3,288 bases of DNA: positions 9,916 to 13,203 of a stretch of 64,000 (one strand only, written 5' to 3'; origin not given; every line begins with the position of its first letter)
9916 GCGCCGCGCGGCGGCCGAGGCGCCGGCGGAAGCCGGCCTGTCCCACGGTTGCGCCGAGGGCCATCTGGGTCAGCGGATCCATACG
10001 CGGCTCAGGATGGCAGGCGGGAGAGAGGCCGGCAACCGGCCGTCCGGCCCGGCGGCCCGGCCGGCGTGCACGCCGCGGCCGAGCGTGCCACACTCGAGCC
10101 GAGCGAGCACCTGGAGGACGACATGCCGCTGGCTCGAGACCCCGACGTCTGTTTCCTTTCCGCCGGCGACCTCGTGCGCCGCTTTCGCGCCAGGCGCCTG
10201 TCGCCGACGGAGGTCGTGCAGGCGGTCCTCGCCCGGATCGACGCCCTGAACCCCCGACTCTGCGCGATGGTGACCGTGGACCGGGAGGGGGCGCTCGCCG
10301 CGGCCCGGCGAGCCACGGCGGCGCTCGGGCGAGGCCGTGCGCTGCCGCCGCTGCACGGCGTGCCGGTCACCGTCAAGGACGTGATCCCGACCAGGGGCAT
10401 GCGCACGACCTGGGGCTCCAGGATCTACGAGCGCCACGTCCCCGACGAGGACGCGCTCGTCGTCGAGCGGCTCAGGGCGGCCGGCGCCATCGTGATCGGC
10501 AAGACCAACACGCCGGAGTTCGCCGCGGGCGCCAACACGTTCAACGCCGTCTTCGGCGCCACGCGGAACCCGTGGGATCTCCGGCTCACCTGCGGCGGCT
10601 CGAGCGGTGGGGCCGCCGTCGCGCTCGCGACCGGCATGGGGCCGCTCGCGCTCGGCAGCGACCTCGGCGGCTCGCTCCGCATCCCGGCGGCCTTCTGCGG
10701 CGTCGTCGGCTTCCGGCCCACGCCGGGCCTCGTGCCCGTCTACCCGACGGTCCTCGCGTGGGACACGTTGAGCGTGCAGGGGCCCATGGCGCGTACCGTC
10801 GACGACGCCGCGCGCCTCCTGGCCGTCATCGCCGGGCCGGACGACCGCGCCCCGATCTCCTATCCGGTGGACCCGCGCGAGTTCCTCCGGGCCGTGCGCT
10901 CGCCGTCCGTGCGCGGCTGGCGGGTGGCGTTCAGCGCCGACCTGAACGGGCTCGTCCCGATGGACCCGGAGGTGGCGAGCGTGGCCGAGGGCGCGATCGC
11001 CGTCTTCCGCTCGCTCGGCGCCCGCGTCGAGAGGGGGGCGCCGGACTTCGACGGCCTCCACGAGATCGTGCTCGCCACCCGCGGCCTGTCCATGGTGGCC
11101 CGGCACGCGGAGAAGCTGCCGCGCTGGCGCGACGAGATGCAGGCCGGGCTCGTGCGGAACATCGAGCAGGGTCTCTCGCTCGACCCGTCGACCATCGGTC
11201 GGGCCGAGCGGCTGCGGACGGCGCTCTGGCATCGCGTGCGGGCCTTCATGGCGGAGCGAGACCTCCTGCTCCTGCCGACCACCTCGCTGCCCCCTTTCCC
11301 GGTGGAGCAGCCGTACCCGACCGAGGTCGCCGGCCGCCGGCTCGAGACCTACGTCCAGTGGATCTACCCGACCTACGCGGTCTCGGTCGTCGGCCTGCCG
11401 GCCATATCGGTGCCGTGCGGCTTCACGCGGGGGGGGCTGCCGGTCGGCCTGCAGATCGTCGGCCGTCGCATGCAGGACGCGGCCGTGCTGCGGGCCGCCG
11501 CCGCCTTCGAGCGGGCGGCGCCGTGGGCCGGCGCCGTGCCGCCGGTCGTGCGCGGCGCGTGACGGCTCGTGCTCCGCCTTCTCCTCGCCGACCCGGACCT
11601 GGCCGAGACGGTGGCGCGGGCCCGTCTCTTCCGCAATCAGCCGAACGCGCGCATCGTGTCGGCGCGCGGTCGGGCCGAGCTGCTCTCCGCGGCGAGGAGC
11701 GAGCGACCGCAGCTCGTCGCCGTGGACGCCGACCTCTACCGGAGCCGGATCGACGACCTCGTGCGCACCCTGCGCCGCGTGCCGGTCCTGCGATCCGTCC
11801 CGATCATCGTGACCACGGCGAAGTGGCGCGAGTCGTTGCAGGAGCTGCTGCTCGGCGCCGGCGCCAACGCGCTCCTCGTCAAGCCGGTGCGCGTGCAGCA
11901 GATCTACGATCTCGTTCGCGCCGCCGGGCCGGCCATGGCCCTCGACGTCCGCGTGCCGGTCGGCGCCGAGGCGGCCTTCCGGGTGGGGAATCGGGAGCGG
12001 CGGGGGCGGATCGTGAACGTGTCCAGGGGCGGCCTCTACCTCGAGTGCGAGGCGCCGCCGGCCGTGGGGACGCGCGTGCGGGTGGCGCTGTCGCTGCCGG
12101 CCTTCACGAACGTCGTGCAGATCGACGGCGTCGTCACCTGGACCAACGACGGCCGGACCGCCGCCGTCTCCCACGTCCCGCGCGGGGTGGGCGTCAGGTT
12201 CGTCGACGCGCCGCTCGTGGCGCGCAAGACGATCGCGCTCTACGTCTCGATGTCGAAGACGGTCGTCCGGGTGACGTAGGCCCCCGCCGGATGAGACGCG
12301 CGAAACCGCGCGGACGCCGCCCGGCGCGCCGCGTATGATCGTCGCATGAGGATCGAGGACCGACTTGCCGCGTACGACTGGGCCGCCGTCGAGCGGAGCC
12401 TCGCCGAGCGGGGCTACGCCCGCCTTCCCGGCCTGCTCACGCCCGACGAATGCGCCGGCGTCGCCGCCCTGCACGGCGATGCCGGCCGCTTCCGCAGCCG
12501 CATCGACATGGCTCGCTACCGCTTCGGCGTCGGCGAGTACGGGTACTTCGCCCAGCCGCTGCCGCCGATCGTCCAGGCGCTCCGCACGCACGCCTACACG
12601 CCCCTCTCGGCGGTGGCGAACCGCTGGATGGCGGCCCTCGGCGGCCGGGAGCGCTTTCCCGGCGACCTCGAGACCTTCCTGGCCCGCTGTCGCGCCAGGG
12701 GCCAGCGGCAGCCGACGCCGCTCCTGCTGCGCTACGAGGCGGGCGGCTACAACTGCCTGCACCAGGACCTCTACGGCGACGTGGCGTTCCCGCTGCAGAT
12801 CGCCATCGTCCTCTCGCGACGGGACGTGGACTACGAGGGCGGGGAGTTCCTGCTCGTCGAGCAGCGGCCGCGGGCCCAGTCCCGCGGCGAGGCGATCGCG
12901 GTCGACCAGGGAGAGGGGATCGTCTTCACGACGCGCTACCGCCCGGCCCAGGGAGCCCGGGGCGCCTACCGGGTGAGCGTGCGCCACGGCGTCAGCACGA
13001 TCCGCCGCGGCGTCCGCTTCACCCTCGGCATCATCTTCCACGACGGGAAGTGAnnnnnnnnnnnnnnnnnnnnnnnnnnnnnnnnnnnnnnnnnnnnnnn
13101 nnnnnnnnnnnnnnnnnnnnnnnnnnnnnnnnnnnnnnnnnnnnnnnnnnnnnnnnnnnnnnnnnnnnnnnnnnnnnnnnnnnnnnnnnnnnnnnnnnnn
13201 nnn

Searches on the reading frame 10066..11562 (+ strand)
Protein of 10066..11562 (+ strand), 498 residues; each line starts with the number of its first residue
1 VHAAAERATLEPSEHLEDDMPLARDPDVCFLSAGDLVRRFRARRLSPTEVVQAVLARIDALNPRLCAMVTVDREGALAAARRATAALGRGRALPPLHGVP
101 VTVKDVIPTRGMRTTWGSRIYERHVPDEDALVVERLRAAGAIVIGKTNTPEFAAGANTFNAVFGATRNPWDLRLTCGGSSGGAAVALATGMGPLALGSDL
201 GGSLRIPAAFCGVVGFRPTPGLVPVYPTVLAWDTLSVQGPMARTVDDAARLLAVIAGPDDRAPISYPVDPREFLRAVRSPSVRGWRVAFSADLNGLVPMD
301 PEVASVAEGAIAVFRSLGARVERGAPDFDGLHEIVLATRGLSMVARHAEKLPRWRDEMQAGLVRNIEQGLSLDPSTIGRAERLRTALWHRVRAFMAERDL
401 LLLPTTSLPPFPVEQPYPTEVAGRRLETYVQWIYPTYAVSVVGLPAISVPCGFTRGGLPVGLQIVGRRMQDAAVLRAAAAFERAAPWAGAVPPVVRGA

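Call 30: search_protein_families(library=pfam, proteins=[window:10066-11562:+])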
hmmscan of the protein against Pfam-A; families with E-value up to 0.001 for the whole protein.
window:10066-11562:+ (498 aa): 1 family
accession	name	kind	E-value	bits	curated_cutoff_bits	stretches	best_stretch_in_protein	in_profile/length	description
PF01425.27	Amidase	-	2.5e-111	373.3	27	1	49-475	1-445/445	Amidase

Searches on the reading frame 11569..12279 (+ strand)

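Call 30: search_protein_families(library=pfam, proteins=[window:11569-12279:+])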
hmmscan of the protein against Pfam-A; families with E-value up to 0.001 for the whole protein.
window:11569-12279:+ (236 aa): 2 families
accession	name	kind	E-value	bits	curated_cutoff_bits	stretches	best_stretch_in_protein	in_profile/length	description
PF07238.19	PilZ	-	1.8e-12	47.9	22.5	1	127-226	6-100/102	PilZ domain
PF00072.30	Response_reg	-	1.8e-07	31.8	30.2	1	18-116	15-110/111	Response regulator receiver domain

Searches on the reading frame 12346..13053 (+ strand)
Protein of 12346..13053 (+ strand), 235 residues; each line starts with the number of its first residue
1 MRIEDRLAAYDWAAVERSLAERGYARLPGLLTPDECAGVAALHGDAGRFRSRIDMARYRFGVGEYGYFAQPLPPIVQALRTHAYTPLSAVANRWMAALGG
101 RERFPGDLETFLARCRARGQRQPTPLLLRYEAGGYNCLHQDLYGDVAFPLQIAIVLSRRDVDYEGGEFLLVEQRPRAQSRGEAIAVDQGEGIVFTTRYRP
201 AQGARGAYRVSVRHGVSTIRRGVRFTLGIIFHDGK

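Call 43: search_protein_families(library=pfam, proteins=[window:12346-13053:+])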
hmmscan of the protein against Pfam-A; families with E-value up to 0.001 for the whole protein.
window:12346-13053:+ (235 aa): 2 families
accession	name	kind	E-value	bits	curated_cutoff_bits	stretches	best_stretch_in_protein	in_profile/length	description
PF09859.15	Oxygenase-NA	-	3.5e-77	258.2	26.2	1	63-233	1-171/172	Oxygenase, catalysing oxidative methylation of damaged DNA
PF13640.12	2OG-FeII_Oxy_3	-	0.0002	22.7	27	1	127-231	3-97/98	2OG-Fe(II) oxygenase superfamily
